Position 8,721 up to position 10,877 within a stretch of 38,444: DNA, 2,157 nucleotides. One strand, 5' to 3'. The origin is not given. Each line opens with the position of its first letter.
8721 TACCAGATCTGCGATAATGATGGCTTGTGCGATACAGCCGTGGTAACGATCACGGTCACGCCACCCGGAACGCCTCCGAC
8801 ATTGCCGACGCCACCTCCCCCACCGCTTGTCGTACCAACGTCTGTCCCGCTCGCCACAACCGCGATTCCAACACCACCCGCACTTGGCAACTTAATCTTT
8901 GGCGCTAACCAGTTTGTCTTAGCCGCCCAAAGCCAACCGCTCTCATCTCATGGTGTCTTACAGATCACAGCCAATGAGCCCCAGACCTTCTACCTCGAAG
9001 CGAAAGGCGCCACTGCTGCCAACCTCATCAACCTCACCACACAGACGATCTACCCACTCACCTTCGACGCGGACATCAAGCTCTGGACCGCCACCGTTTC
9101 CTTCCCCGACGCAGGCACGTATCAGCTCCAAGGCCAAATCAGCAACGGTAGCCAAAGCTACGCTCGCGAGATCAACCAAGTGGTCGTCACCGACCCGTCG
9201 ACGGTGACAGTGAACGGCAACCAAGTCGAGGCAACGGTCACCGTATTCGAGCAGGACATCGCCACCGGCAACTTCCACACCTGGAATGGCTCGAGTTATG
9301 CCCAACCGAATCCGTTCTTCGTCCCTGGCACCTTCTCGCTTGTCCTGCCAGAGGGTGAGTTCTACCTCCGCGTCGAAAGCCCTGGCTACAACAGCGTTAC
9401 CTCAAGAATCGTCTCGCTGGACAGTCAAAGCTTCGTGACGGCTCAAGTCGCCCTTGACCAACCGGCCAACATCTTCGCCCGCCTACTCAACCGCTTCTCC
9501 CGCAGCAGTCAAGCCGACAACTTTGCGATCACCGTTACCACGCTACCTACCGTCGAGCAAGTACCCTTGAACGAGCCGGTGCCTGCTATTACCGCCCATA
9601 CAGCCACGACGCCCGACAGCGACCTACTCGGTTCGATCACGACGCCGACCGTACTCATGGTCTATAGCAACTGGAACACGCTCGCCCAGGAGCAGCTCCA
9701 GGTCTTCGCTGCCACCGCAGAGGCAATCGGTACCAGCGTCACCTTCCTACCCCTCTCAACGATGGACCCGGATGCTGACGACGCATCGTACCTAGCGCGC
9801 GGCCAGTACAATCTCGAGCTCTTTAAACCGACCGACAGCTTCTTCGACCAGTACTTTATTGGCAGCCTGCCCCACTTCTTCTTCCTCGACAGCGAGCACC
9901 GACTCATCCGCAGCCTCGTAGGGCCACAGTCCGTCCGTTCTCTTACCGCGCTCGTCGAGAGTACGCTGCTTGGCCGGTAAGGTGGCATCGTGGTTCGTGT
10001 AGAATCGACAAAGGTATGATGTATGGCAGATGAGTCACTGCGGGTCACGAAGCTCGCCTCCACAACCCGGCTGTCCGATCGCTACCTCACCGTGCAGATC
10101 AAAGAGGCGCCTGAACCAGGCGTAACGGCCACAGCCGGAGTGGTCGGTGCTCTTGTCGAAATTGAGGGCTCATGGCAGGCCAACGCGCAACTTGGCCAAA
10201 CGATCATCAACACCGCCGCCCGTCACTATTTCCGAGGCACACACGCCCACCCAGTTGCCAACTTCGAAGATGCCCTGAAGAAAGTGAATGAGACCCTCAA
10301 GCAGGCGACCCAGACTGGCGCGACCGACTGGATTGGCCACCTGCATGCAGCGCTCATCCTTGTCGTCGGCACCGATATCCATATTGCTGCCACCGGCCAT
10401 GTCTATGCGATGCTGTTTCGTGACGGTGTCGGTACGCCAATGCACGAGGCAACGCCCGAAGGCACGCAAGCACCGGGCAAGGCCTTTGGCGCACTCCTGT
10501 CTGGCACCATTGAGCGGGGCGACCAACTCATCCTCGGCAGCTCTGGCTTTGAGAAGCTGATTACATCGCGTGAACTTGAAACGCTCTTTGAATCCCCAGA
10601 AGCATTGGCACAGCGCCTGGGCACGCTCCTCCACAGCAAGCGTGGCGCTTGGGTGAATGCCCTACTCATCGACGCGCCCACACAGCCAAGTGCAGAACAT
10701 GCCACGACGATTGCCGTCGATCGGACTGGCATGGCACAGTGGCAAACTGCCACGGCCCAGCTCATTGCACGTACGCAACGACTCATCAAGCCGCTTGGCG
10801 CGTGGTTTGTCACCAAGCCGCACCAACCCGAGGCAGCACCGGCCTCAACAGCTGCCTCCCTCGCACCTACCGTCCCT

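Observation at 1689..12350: Three-gene envelope block: output-less Cache sensor, 2,203-aa mosaic adhesin and pseudo-PP2C/beta-propeller protein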

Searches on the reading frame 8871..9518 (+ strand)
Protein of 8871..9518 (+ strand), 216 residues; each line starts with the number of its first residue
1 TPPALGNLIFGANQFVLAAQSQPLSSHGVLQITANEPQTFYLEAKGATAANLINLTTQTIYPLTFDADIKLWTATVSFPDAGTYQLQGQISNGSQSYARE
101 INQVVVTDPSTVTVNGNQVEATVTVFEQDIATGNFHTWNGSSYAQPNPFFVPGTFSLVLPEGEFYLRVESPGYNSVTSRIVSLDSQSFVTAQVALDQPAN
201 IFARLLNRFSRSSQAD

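Call 35: search_protein_families(library=pfam, proteins=[window:8871-9518:+], max_evalue=10)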
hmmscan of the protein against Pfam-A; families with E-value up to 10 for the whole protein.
window:8871-9518:+ (216 aa): 2 families
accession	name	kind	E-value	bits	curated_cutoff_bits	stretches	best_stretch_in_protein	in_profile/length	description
PF08308.17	PEGA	-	0.0011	19.2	20.8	1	157-195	29-67/71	PEGA domain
PF13620.12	CarboxypepD_reg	-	0.0021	18.8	32.3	1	153-195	38-81/82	Carboxypeptidase regulatory-like domain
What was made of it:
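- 8871..9518 (+): g2 conserved C-module part 1 (aa 1835-2050): a beta-rich region ending in a PEGA / CarboxypepD_reg-like domain. Weak Pfam hits to PEGA (0.0011) and CarboxypepD_reg (0.0021) (call 35).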

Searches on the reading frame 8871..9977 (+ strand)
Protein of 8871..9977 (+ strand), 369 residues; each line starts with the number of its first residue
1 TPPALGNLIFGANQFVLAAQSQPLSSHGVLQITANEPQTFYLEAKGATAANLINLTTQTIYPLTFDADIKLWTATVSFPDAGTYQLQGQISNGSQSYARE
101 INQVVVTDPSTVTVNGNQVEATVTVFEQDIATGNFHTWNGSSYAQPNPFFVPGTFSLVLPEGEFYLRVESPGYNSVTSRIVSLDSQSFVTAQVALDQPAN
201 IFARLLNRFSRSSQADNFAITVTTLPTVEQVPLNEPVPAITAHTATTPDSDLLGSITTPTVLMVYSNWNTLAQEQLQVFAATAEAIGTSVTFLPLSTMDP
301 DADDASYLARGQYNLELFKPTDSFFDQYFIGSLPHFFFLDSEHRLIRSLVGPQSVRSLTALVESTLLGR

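Call 45: find_homologous_proteins(query=window:8871-9977:+)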
Query window:8871-9977:+ (369 aa): 1 proteins with E <= 0.001 among 8000 candidates.
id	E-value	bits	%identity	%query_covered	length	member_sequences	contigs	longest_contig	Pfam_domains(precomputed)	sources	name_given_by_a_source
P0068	2.9e-111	390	50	99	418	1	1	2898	-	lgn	-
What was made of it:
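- Tried and rejected: The word-indexed homologue search with the g2 C-module returned a single hit (call 45).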

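Call 48: find_related_loci(query=A3, collection=metagenome_contigs, flank=10000)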
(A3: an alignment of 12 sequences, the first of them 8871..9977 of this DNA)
Query A3 (369 aa) in metagenome_contigs; peptide patterns used: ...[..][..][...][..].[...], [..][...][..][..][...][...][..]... (x = any residue, [..] = any of these).
99 stretches matched a pattern; 15 encode a relative of the query (tblastn E <= 1e-3); 15 distinct loci.
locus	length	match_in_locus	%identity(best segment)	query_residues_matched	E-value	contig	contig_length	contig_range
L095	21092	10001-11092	46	6-364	5e-101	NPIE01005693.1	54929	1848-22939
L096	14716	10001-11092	46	6-364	5e-101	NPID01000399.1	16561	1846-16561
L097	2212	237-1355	43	6-358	6e-100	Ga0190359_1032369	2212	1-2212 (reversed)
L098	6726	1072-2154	42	8-363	2e-89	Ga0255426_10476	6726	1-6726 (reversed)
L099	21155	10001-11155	41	4-366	3e-87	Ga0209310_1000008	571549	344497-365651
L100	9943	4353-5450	39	7-366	1e-81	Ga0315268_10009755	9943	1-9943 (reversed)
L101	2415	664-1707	41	23-366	1e-83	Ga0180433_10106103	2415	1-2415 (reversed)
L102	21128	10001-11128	37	4-362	5e-75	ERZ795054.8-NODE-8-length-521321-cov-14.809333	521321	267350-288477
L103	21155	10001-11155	41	4-366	3e-87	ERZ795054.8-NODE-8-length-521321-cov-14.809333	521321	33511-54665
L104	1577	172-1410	32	5-363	4e-71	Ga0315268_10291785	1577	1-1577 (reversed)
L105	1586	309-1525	38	7-369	3e-57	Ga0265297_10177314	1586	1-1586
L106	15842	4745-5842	37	7-366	1e-77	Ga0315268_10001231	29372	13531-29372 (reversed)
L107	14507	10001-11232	34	5-363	1e-50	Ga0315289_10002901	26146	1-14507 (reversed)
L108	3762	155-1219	32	6-358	2e-50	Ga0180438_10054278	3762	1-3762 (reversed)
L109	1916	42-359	36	259-364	5e-20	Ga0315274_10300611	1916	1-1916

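Call 62: search_solved_structures(query=A3, max_evalue=10, show_alignments=3)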
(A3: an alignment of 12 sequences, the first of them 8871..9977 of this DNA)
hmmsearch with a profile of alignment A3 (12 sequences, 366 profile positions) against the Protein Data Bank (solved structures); distinct sequences matched with E-value up to 10: 29.
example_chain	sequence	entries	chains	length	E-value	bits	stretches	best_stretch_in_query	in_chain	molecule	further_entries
5um7_A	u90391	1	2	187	3.5e-10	42.8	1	232-364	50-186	Thioredoxin signature protein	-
4nmu_A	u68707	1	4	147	1.6e-07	34.1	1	225-365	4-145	Thiol-disulfide oxidoreductase ResA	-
4k9z_A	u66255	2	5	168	2.2e-05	27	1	224-365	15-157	Putative thiol-disulfide oxidoreductase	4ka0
2yp6_A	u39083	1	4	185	3e-05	26.6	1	225-360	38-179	THIOREDOXIN FAMILY PROTEIN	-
4hqz_A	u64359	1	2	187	3.2e-05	26.5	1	225-360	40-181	Thioredoxin family protein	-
2lja_A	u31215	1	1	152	0.00027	23.5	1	243-348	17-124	Putative thiol-disulfide oxidoreductase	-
2h1b_A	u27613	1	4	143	0.00055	22.4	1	233-360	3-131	Thiol-disulfide oxidoreductase resA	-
2h1g_A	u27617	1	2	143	0.001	21.6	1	233-360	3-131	Thiol-disulfide oxidoreductase resA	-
3erw_A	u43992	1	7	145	0.0012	21.3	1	236-360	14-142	Sporulation thiol-disulfide oxidoreductase A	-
2h19_A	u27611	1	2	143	0.0015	21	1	233-360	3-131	Thiol-disulfide oxidoreductase resA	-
2h1a_A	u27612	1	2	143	0.0045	19.4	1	233-360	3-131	Thiol-disulfide oxidoreductase resA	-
3c71_A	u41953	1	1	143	0.0058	19.1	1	233-360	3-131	Thiol-disulfide oxidoreductase resA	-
4hqs_A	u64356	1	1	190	0.007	18.8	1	218-363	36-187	Thioredoxin family protein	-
1st9_A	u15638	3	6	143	0.0072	18.8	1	233-360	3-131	Thiol-disulfide oxidoreductase resA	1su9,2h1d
3c73_A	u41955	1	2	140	0.0076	18.7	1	236-360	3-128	Thiol-disulfide oxidoreductase resA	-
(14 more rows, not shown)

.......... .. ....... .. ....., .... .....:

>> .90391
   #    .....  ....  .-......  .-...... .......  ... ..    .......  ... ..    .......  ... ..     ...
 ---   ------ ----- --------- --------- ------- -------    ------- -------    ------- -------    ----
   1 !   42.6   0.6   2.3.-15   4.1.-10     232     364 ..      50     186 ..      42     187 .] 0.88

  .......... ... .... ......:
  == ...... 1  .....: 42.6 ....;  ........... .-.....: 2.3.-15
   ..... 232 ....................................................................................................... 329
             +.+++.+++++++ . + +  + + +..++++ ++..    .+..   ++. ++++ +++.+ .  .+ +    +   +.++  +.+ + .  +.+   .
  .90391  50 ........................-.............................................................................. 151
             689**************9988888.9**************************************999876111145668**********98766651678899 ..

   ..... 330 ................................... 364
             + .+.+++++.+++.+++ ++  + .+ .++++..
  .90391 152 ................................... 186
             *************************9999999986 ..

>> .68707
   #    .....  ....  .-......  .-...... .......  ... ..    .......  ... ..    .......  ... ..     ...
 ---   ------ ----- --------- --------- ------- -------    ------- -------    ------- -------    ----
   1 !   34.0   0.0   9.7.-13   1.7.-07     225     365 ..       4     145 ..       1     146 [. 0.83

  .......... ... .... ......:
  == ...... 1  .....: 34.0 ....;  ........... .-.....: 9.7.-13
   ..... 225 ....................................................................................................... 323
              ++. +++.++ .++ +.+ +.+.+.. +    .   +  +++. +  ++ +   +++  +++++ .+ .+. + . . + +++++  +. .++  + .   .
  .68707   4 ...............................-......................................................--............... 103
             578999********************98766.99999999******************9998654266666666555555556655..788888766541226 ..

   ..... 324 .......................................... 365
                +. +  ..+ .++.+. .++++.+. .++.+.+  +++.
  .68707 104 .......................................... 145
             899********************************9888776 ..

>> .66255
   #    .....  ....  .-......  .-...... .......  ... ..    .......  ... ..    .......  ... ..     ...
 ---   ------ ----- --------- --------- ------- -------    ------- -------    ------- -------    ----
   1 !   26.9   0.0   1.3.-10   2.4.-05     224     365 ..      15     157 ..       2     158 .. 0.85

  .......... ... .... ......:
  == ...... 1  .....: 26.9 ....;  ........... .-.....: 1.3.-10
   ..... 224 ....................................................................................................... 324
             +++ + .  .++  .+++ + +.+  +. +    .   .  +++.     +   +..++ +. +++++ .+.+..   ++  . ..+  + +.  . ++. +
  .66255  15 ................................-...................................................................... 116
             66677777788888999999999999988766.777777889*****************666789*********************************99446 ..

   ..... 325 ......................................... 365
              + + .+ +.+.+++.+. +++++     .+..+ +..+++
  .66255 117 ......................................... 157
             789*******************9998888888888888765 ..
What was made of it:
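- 9519..9977 (+): g2 C-terminal ResA/TlpA-type thioredoxin-fold domain. The CxxC motif is replaced by an invariant W-N-T-L-A, so the domain is redox-dead. The alignment puts sWntlaq against SWCPDCQ (call 62).
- On TlpA/ResA thioredoxin-like oxidoreductases: A3 against PDB: 5um7 E 3.5e-10, 4nmu E 1.6e-7 (call 62).
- It has a ResA-like fold (E 3.5e-10) with both Cys replaced (call 62).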

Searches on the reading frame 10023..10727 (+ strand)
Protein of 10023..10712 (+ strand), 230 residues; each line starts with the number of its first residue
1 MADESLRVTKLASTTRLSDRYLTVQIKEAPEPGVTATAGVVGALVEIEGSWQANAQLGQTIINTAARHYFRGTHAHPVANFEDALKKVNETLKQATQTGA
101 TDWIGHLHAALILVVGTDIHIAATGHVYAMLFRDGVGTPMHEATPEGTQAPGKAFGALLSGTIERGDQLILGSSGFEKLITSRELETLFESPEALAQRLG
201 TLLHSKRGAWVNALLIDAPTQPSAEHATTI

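Call 35: search_protein_families(library=pfam, proteins=[window:10023-10712:+], max_evalue=10)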
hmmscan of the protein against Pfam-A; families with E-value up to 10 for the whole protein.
window:10023-10712:+ (230 aa): 3 families
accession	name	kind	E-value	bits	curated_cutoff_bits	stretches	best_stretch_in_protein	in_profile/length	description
PF17680.6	FlgO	-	0.017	15.4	22.6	1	178-220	72-114/130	FlgO protein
PF22042.2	EF-G_D2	-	0.19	12.3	27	0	154-178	19-39/84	Elongation factor G domain 2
PF04399.18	Glutaredoxin2_C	-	0.24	11.7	32.8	1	64-97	32-65/130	Glutaredoxin 2, C terminal domain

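Call 58: search_solved_structures(query=A4, max_evalue=10, show_alignments=5)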
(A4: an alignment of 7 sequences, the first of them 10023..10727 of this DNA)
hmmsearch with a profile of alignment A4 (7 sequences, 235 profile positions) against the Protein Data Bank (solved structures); distinct sequences matched with E-value up to 10: 48.
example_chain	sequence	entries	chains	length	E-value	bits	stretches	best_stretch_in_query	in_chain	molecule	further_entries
7mwn_B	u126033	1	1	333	0.029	16.7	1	107-146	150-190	HAB1-T+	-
2pk0_A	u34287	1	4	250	0.055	15.8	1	162-212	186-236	Serine/threonine protein phosphatase Stp1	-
6ihl_A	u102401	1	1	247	0.12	14.6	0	81-142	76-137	Phosphorylated protein phosphatase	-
6ihw_A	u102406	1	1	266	0.14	14.4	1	83-193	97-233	Phosphorylated protein phosphatase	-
6ihu_A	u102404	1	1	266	0.15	14.4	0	84-143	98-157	Phosphorylated protein phosphatase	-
6ihv_A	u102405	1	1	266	0.15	14.4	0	84-143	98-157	Phosphorylated protein phosphatase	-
6ihr_A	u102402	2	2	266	0.16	14.3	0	81-142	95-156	Phosphorylated protein phosphatase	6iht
6ihs_A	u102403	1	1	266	0.16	14.3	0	81-142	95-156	Phosphorylated protein phosphatase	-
5f1m_A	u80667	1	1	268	0.16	14.3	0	81-142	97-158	Phosphorylated protein phosphatase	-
3nmv_B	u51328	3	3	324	0.19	14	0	103-135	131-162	Protein phosphatase 2C 77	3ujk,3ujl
9ti4_d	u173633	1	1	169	0.22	13.8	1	22-96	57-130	NADH dehydrogenase [ubiquinone] 1 beta subcomplex subunit 10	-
5xtc_d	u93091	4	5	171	0.23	13.8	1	22-96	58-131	NADH dehydrogenase [ubiquinone] 1 beta subcomplex subunit 10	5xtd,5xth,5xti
9cwt_d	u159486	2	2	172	0.23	13.7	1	22-96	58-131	NADH dehydrogenase [ubiquinone] 1 beta subcomplex subunit 10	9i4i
7l4j_A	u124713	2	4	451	0.29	13.4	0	104-143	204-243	Protein phosphatase 1H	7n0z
8ey0_B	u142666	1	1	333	0.3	13.4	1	107-145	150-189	Protein phosphatase 2C 16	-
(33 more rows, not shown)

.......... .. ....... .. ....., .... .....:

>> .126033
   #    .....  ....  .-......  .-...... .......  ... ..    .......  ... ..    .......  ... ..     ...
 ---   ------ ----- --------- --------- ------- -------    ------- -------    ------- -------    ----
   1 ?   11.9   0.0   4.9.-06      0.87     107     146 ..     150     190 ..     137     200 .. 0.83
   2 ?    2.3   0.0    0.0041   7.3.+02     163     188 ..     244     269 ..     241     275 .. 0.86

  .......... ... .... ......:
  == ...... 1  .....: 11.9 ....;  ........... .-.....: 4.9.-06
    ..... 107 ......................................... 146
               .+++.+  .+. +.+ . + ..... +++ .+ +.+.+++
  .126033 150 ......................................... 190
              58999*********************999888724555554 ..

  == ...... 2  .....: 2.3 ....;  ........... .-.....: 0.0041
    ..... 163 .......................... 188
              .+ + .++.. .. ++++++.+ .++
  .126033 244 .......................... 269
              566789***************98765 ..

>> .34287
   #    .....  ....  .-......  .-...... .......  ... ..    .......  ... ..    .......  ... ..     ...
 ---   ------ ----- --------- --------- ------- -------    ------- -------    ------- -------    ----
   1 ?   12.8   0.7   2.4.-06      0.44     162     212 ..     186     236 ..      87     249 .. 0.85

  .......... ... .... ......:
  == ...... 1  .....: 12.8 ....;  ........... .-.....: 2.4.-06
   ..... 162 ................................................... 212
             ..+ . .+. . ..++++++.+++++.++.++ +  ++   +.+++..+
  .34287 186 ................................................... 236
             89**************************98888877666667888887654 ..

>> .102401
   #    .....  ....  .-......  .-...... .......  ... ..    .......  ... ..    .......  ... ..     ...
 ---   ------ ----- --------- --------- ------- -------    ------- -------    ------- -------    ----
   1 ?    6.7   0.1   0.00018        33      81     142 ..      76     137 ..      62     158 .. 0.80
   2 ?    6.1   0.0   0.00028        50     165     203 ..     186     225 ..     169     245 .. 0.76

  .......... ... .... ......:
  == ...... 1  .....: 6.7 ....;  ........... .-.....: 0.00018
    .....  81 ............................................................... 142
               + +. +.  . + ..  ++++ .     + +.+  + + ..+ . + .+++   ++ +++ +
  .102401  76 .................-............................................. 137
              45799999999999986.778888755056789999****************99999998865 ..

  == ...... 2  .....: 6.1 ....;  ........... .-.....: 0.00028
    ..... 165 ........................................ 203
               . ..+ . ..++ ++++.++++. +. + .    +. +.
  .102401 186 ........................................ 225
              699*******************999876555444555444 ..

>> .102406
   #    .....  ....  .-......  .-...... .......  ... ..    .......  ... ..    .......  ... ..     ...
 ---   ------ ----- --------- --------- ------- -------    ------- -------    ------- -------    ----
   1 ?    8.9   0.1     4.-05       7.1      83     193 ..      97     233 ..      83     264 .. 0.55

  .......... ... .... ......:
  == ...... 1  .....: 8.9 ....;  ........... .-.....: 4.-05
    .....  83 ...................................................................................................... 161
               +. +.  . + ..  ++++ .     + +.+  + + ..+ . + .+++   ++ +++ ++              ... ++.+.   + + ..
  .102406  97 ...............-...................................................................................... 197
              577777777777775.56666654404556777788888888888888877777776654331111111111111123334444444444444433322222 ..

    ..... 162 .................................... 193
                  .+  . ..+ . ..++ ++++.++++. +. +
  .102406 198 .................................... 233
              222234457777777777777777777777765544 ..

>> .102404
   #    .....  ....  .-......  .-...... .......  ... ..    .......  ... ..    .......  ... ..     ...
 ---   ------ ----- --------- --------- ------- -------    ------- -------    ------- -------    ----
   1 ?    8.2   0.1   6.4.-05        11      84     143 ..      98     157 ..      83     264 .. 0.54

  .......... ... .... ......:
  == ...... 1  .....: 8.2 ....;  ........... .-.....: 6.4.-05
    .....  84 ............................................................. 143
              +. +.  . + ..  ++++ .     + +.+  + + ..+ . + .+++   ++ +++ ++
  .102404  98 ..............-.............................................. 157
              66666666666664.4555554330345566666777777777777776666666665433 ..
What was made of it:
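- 10023..10682 (+): g3 cytoplasmic PP2C-fold domain that lacks the motif-8 and motif-11 aspartates (Ser174, Val211) and has His126 in place of the GDSR Asp. HMM alignments to HAB1 and Stp1 (call 58).
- On PP2C (PPM) Ser/Thr phosphatases: The HMM alignment puts 'aSSGL' against 'SDGL' and 'rwVN' against 'LDN', giving Ser174 and Val211 (call 58).
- Closest known: Mycobacterial PstP. Different: The metal-ligand aspartates of motifs 8 and 11 are replaced (call 58).
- Checked: Profile alignments place Ser174 where the PP2C motif-8 Asp sits and Val211 where the motif-11 Asp sits (call 58).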
